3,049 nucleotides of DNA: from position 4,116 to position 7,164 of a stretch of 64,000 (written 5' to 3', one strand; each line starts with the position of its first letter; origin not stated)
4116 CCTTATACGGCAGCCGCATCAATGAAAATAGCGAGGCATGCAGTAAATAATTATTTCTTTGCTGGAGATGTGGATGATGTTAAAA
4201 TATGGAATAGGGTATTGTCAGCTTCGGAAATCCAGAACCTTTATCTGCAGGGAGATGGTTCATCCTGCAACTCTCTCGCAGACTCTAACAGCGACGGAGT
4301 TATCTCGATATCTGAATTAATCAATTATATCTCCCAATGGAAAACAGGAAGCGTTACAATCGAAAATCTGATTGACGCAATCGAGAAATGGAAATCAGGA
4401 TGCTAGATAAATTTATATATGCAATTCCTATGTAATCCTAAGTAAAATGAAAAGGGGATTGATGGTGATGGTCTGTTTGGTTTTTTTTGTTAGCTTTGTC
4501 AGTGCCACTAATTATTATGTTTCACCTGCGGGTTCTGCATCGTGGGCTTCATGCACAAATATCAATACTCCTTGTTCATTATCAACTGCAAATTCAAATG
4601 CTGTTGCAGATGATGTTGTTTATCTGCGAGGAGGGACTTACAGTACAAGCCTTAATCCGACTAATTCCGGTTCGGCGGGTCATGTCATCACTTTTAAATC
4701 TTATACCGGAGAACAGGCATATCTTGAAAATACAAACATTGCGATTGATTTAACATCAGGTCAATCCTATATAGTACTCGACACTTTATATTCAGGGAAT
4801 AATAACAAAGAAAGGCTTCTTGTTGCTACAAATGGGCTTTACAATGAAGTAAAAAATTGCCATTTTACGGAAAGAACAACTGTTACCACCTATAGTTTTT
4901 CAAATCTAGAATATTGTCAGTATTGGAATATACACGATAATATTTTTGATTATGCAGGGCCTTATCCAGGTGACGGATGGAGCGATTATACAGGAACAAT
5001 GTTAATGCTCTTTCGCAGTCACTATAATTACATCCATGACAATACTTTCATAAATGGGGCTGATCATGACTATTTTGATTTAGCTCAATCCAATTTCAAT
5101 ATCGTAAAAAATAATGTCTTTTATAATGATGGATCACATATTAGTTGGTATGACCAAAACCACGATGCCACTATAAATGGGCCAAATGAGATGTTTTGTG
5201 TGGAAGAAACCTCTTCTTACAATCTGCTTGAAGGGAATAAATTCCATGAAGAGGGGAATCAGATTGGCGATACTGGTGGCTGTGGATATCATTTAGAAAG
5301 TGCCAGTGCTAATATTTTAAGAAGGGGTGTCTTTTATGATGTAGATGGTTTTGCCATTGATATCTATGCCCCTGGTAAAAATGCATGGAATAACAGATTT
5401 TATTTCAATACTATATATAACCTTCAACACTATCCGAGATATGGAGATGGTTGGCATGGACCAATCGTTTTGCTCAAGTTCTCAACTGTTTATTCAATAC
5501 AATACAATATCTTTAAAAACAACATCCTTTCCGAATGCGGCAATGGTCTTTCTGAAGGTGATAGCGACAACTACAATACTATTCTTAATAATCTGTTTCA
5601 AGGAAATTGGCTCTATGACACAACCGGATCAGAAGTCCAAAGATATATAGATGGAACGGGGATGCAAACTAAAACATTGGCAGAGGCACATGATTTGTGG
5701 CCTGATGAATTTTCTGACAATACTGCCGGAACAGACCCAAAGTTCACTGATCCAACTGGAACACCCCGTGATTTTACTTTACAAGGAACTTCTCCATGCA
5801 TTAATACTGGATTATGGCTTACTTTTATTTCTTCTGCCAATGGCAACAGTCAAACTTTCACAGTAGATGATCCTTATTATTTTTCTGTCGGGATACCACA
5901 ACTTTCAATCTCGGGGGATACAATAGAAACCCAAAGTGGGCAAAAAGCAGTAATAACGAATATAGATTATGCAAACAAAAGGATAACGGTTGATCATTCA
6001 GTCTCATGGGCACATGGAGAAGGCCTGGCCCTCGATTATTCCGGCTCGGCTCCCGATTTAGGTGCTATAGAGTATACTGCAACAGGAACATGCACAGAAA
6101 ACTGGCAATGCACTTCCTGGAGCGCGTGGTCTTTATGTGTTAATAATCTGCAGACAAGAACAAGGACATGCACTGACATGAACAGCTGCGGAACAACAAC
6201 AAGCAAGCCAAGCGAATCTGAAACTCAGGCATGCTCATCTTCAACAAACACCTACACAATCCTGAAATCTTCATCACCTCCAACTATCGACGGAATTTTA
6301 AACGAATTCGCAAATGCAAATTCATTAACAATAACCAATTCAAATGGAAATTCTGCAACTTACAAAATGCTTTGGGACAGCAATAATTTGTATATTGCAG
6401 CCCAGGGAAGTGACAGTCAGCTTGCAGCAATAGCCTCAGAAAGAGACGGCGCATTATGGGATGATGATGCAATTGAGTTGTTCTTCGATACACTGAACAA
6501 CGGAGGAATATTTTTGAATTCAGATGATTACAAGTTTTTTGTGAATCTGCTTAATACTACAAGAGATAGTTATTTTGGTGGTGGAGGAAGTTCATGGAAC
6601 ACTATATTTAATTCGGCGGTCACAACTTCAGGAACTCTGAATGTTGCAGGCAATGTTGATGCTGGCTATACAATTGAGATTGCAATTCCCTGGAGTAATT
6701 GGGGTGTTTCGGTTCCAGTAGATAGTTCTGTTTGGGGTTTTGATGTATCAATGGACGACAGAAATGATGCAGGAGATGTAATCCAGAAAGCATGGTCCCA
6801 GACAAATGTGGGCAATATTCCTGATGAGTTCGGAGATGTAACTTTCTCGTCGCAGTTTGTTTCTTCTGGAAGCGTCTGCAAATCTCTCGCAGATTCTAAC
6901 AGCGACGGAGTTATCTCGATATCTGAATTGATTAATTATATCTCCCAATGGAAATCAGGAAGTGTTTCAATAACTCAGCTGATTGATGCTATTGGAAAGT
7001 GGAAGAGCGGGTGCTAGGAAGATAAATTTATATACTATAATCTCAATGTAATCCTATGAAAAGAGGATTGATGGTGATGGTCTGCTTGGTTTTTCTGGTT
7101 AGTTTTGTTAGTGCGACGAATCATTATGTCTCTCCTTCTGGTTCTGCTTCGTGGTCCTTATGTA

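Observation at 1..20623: Eight tandem secreted glycan-active-looking proteins share a Cys-bracketed 'double WKSG' EF-hand/dockerin-like tail, suggesting a docking or display system with no receptor in view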

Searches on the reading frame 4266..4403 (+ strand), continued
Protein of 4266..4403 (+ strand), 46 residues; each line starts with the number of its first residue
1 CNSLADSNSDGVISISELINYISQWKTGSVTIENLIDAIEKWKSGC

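Call 74: find_homologous_proteins(query=A4, max_evalue=0.001)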
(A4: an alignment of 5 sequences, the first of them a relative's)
Query A4 (5 sequences) (380 aa, profile of the alignment): 19 proteins with E <= 0.001 among 8000 candidates.
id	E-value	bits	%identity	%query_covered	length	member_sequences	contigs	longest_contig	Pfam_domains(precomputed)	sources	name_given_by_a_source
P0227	2.3e-146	506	100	100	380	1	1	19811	-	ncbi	-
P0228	1.5e-141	490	23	94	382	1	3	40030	-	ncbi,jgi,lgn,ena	-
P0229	1.7e-133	463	29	82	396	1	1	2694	-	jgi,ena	-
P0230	1.2e-126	441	22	94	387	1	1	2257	-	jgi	jgi:hypothetical protein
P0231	2.5e-115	404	23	93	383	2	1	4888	-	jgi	-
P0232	2.3e-114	400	23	99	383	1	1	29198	-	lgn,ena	-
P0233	4.8e-112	393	22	80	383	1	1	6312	-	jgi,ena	-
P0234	8.8e-111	389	21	91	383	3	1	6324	-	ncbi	-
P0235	8.3e-109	382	23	84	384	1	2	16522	-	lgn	-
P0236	5.5e-104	366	23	94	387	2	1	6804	-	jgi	-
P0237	2.9e-97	344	22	80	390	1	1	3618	-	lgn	-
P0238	1.6e-95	338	25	92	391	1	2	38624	-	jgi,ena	-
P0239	9.2e-94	333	24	79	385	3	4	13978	-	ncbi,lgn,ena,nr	ncbi:MAG: hypothetical protein KJ721_00015 [Nanoarchaeota archaeon]|nr:hypothetical protein [Nanoarc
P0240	3.0e-79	285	25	94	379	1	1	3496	-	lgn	-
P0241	6.4e-63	231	25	97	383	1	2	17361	-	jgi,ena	-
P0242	4.2e-57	212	67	50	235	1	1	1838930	-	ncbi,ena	-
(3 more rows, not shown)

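Call 75: find_encoding_contigs(protein=P0242, flank=10000, max_places=2)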
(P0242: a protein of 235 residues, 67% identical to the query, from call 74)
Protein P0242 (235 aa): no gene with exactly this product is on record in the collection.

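Call 76: find_encoding_contigs(protein=P0232, flank=10000, max_places=1)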
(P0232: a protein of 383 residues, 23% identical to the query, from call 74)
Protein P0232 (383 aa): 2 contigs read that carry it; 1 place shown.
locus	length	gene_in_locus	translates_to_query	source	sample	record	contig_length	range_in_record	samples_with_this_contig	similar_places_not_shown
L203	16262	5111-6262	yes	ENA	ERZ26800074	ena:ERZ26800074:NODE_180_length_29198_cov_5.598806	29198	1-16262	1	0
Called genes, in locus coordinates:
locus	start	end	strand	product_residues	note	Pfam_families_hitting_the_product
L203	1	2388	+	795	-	?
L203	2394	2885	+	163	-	-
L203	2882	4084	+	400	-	PF11797:WxLIP_HBD (faint)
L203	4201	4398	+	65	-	-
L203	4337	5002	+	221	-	-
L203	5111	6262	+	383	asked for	-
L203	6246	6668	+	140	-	-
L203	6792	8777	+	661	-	-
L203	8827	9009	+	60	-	-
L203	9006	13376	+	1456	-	-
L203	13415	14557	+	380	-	PF20030:bpMoxR, PF07726:AAA_3, PF07728:AAA_5, PF17863:AAA_lid_2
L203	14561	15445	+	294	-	PF01882:DUF58, PF00092:VWA (weak), PF13519:VWA_2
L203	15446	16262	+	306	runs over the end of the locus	PF07584:BatA (faint), PF00092:VWA, PF13519:VWA_2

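Call 77: find_encoding_contigs(protein=P0238, flank=10000, max_places=1)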
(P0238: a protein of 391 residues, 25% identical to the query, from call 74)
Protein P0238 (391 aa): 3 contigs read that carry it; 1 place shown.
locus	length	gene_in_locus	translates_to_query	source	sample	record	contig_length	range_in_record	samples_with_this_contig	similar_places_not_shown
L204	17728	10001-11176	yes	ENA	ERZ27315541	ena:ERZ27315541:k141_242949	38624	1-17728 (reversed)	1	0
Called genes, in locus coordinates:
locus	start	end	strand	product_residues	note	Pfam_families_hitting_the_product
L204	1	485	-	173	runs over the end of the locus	PF23023:Anti-Pycsar_Apyc1 (weak), PF00753:Lactamase_B, PF19583:ODP (faint), PF12706:Lactamase_B_2 (weak), PF00753:Lactamase_B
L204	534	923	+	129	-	PF18894:PhageMetallopep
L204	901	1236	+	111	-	-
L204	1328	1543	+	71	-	-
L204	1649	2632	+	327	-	PF00814:TsaD, PF22521:HypF_C_2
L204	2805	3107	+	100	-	PF01248:Ribosomal_L7Ae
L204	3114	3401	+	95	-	-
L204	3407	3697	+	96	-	PF01200:Ribosomal_S28e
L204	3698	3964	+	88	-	-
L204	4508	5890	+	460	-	-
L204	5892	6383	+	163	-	-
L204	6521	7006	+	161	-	-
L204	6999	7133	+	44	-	-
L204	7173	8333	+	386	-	-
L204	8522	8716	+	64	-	-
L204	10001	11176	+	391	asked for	-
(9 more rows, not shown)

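Call 97: search_protein_families(library=pfam, alignment_id=A6, max_evalue=0.001)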
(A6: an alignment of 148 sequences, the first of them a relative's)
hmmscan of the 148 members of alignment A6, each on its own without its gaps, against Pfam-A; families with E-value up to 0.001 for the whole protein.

A. member 1, L003:1123-1620:+ (166 aa): 0 families

B. families by the number of members that match (of 148 scanned): 210 families (the first 25 are shown)
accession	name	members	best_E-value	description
PF01909.29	NTP_transf_2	5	3.4e-10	Nucleotidyltransferase domain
PF18765.7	Polbeta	4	1.2e-09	Polymerase beta, Nucleotidyltransferase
PF13173.12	AAA_14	4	4.4e-08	AAA domain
PF13401.12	AAA_22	3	1.6e-15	AAA domain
PF13191.12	AAA_16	3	1.4e-09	AAA ATPase domain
PF01078.27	Mg_chelatase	3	2.1e-09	Magnesium chelatase, subunit ChlI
PF07728.20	AAA_5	3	1.6e-05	AAA domain (dynein-related subfamily)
PF00493.29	MCM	2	1e-90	MCM P-loop domain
PF00185.30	OTCace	2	5.8e-62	Aspartate/ornithine carbamoyltransferase, Asp/Orn binding domain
PF00579.31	tRNA-synt_1b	2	5.9e-53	tRNA synthetases class I (W and Y)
PF02729.26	OTCace_N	2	8.8e-53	Aspartate/ornithine carbamoyltransferase, carbamoyl-P binding domain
PF13685.12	Fe-ADH_2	2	6.1e-34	Iron-containing alcohol dehydrogenase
PF00437.27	T2SSE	2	1.9e-33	Type II/IV secretion system protein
PF01637.24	ATPase_2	2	2e-26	ATPase domain predominantly from Archaea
PF00188.32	CAP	2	6.1e-21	Cysteine-rich secretory protein family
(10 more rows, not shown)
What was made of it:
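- Tried and rejected: The most frequent was NTP_transf_2, in 5 of 148 (call 97).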

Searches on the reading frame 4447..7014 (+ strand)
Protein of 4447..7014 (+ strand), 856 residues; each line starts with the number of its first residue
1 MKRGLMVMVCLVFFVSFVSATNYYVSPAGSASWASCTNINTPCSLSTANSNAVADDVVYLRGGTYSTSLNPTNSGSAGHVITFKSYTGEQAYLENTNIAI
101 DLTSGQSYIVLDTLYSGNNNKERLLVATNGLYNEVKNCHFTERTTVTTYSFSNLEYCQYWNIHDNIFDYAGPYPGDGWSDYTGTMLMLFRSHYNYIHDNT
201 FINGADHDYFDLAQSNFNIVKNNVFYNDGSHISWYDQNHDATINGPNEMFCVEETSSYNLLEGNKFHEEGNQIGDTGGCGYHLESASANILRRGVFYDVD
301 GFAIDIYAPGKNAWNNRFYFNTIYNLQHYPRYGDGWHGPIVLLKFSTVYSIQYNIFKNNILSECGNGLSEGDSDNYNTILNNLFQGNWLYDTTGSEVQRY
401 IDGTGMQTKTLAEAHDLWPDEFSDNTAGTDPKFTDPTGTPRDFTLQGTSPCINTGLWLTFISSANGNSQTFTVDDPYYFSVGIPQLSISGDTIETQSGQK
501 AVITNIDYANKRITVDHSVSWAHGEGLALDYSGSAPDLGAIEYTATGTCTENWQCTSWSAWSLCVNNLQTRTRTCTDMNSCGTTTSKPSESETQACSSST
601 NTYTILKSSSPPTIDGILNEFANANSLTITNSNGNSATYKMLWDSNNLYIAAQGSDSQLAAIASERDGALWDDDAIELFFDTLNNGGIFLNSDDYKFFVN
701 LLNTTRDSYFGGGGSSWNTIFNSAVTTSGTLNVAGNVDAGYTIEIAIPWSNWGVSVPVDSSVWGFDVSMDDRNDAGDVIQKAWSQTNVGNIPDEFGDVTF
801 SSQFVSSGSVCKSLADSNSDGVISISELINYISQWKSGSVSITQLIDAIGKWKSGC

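Call 4: search_protein_families(library=pfam, proteins=[window:4447-7014:+], max_evalue=0.01)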
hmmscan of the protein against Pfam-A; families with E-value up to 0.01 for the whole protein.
window:4447-7014:+ (856 aa): 2 families
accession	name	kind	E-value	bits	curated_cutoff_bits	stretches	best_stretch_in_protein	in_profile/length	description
PF06452.16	CBM9_1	-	6.3e-21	75.5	23.4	1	625-799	21-181/185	Carbohydrate family 9 binding domain-like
PF13229.12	Beta_helix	-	8.2e-05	22.7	25.9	1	180-266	66-158/158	Right handed beta helix region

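Call 6: search_protein_families(library=ncbifam, proteins=[window:4447-7014:+], max_evalue=1)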
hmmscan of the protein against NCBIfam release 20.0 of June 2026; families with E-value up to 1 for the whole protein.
window:4447-7014:+ (856 aa): 0 families

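Call 25: find_encoding_contigs(protein=window:4447-7014:+, flank=10000, max_places=6)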
Protein window:4447-7014:+ (856 aa): no gene with exactly this product is on record in the collection.

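Call 43: search_solved_structures(query=window:4447-7014:+, max_evalue=0.01)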
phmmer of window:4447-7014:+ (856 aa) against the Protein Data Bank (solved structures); distinct sequences matched with E-value up to 0.01: 2.
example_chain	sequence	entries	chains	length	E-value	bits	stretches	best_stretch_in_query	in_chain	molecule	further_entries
1i82_A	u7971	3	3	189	5.7e-12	47.6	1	611-798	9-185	ENDO-1,4-BETA-XYLANASE A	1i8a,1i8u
7nwn_AAA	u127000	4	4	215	0.00031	22.1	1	608-703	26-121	Beta-xylanase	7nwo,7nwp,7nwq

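Call 59: find_homologous_proteins(query=window:4447-7014:+, max_evalue=0.00001)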
Query window:4447-7014:+ (856 aa): 79 proteins with E <= 0.00001 among 8000 candidates.
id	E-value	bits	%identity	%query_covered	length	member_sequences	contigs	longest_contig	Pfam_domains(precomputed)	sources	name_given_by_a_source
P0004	0.0e+0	1980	100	100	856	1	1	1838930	PF06452.17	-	-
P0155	3.7e-298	1009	57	100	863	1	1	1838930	PF06452.17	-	-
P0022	3.2e-205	702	47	100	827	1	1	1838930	PF06452.17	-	-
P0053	5.1e-193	662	44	100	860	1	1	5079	PF06452.17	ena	-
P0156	2.4e-190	653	46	100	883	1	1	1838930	PF13229.13,PF06452.17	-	-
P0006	1.4e-182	627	46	100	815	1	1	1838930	PF06452.17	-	-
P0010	9.8e-176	604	44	100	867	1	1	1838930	PF06452.17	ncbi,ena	-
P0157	3.5e-136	474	43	65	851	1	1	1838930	PF13385.14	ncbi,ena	-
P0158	1.8e-86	309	38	63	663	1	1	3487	-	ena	-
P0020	4.9e-77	278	34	70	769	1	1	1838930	-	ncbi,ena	-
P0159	6.4e-76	274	35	64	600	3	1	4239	-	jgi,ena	-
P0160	1.7e-72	263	36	63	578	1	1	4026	-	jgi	-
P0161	2.9e-66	242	36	61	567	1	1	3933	PF13229.13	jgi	-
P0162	1.9e-60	223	34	64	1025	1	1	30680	PF13229.13,PF22842.4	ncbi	ncbi:MAG: right-handed parallel beta-helix repeat-containing protein [archaeon]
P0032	1.7e-59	220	30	68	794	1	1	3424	PF22842.4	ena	-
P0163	6.0e-54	202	34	64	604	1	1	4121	PF18962.8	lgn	-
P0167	1.2e-43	167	32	66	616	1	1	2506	PF13229.13,PF18962.8,PF22842.4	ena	-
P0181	3.1e-35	140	49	14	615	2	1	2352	PF13229.13,PF18962.8,PF22842.4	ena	-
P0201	1.9e-20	91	28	59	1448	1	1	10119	PF13229.13,PF02369.23,PF13620.13,PF05048.20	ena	-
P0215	1.9e-12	64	30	27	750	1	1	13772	PF13229.13,PF00404.25,PF22842.4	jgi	jgi:hypothetical protein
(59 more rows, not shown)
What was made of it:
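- Closest known: Type I dockerin. Same: One homologous beta-helix body (P0215) actually carries Dockerin_1 at the same position (call 59).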

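Call 62: find_encoding_contigs(protein=P0157, flank=10000, max_places=2)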
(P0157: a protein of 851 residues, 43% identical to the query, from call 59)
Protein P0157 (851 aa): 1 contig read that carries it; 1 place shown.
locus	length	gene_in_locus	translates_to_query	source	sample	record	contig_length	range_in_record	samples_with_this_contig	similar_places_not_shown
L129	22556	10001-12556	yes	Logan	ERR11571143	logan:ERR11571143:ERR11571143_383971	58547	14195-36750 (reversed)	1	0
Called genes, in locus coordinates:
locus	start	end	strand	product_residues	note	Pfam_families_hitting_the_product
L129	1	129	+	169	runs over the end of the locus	-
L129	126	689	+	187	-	-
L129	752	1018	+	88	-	-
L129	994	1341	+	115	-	-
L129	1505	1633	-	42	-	-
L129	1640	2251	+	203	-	PF12706:Lactamase_B_2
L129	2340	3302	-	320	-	PF06550:SPP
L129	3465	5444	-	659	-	-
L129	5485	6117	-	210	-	-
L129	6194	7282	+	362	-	PF00579:tRNA-synt_1b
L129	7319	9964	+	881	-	PF06452:CBM9_1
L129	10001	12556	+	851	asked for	PF13385:Laminin_G_3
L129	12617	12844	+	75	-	-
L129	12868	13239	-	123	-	-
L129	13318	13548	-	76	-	-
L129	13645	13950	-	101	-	-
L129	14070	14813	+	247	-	-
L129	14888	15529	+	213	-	PF09335:VTT_dom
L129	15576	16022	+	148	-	PF05239:PRC (weak)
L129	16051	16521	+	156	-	PF05239:PRC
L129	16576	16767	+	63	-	PF01361:Tautomerase, PF14552:Tautomerase_2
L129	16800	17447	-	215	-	-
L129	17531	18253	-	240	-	PF08704:GCD14, PF00398:RrnaAD (weak), PF13847:Methyltransf_31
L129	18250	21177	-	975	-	PF17963:Big_9 (weak)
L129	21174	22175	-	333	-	-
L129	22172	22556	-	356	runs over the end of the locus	-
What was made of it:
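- Tried and rejected: Only L129 was recovered (call 62).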

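Call 92: predict_structure(alignment_id=A5)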
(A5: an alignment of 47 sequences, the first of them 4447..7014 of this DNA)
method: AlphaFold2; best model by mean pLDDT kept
length: 856 residues; sequences in the alignment: 47
mean_pLDDT: 74.5   pTM: 0.64
mean pLDDT of the five models: 74.5, 74.3, 74.1, 73.8, 73.4
residues with pLDDT >= 90: 370; 70-90: 154; 50-70: 145; < 50: 187
segments of 3 or more residues with pLDDT < 50: 234-237, 534-550, 582-586, 597-603, 660-679, 681-690, 692-809
pLDDT, mean of each block of 10 residues (from residue 1): 68 62 97 97 98 98 96 97 97 89 98 85 89 98 76 96 94 57 85 98 83 97 88 51 67 95 90 65 96 92 89 96 80 66 84 95 74 67 93 77 82 91 91 89 89 90 97 98 95 94 97 98 95 49 38 76 72 73 56 60 54 55 66 63 66 60 39 42 43 46 36 34 32 35 35 36 40 28 30 40 39 86 92 94 94 84
secondary structure, 60 per line:
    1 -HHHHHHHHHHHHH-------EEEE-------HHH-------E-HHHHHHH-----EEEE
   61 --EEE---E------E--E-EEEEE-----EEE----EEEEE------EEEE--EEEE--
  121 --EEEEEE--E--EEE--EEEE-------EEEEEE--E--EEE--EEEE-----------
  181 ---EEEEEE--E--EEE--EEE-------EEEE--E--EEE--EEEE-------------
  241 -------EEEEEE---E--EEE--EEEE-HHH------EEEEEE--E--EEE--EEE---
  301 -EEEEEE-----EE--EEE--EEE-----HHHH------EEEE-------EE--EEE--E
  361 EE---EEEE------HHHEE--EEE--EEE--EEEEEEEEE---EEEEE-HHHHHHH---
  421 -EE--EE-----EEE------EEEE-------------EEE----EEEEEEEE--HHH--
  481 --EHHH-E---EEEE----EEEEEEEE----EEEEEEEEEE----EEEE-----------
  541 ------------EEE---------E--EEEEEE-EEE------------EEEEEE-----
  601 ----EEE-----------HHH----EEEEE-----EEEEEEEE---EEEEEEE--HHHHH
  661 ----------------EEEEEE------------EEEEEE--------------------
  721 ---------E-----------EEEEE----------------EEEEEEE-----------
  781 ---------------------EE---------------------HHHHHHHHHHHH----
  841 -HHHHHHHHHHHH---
elements in order (helices of 4 or more, strands of 3 or more residues): H2-14 E22-25 H45-51 E57-60 E63-65 E81-85 E91-93 E98-102 E109-112 E115-118 E123-128 E134-136 E139-142 E150-155 E161-163 E166-169 E184-189 E195-197 E200-202 E210-213 E219-221 E224-227 E248-253 E260-262 E265-268 E279-284 E290-292 E295-297 E302-307 E317-319 E322-324 H330-333 E340-343 E355-357 E360-362 E366-369 E383-385 E388-390 E393-401 E405-409 H411-417 E433-435 E442-445 E459-461 E466-473 E492-495 E500-507 E512-521 E526-529 E553-555 E568-573 E575-577 E590-595 E605-607 E626-630 E636-643 E647-653 H656-660 E677-682 E695-700 E742-746 E763-769 H825-836 H842-853

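Call 94: fold_search(model_id=the predicted structure, library=pdb)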
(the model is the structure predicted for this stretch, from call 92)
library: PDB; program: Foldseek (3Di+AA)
matches with E <= 10: 549; with E <= 0.001: 16
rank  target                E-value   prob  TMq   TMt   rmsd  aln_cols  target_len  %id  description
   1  5gqc_D                2.5e-06  1.00  0.27  0.38  12.3       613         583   11  Crystal structure of lacto-N-biosidase LnbX from Bifidobacterium longum subsp. longum, ligand-free form (released 2017-04-19)
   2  3vst_A                4.3e-06  1.00  0.23  0.29  16.8       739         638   12  The complex structure of XylC with Tris (released 2013-02-27)
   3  1ru4                  5.7e-06  1.00  0.24  0.45  13.0       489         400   14  Crystal structure of pectate lyase Pel9A (released 2004-04-13)
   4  5olr_A                2.8e-05  1.00  0.20  0.37  11.8       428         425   13  Rhamnogalacturonan lyase (released 2017-11-29)
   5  6qps_A                4.2e-05  1.00  0.24  0.42   9.0       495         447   12  Structural characterization of a mannuronic acid specific polysaccharide family 6 lyase enzyme from human gut microbio (released 2019-09-25)
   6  7o78_B                6.5e-05  1.00  0.27  0.44   9.3       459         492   14  Structure of the PL6 family chondroitinase B from Pseudopedobacter saltans, Pedsa3807 (released 2021-07-28)
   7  5olr_C                8.6e-05  1.00  0.21  0.39  12.7       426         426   13  Rhamnogalacturonan lyase (released 2017-11-29)
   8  7dmk_B                9.0e-05  0.92  0.10  0.11  23.9       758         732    8  PL6 alginate lyase BcAlyPL6 (released 2021-10-06)
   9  1dbg_A                1.1e-04  1.00  0.23  0.39  11.3       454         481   11  CRYSTAL STRUCTURE OF CHONDROITINASE B (released 2000-01-12)
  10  7o84_A                1.8e-04  1.00  0.30  0.58   7.8       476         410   12  Structure of the PL6 family alginate lyase Pedsa0632 from Pseudopedobacter saltans in complex with substrate (released 2021-07-28)
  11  6e0v_A                1.9e-04  0.91  0.14  0.17  21.6       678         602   12  Apo crystal structure of the colanidase tailspike protein gp150 of Phage Phi92 (released 2019-07-17)
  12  6kfn                  3.0e-04  1.00  0.22  0.54   8.6       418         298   12  Crystal structure of alginate lyase from Paenibacillus sp. str. FPU-7 (released 2019-10-30)
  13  8jaz_A                3.8e-04  1.00  0.24  0.41  15.7       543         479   12  Structure of the alginate epimerase/lyase complexed with di-mannuronic acid (released 2024-05-08)
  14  7o7a_A                5.0e-04  1.00  0.30  0.58   6.4       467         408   12  Structure of the PL6 family alginate lyase Pedsa0632 from Pseudopedobacter saltans (released 2021-07-28)
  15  9ozl_A                7.2e-04  1.00  0.23  0.52   9.3       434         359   13  Crystal structure of the polysaccharide lyase RbmB from Vibrio cholerae (released 2026-03-11)
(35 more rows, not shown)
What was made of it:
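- Checked: An AlphaFold model of C has a confident beta-helix (residues 21-530) whose best PDB neighbours are LnbX, Pel9A, PL6 alginate/chondroitin lyases, RbmB and phage tailspike depolymerases (calls 92, 94).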
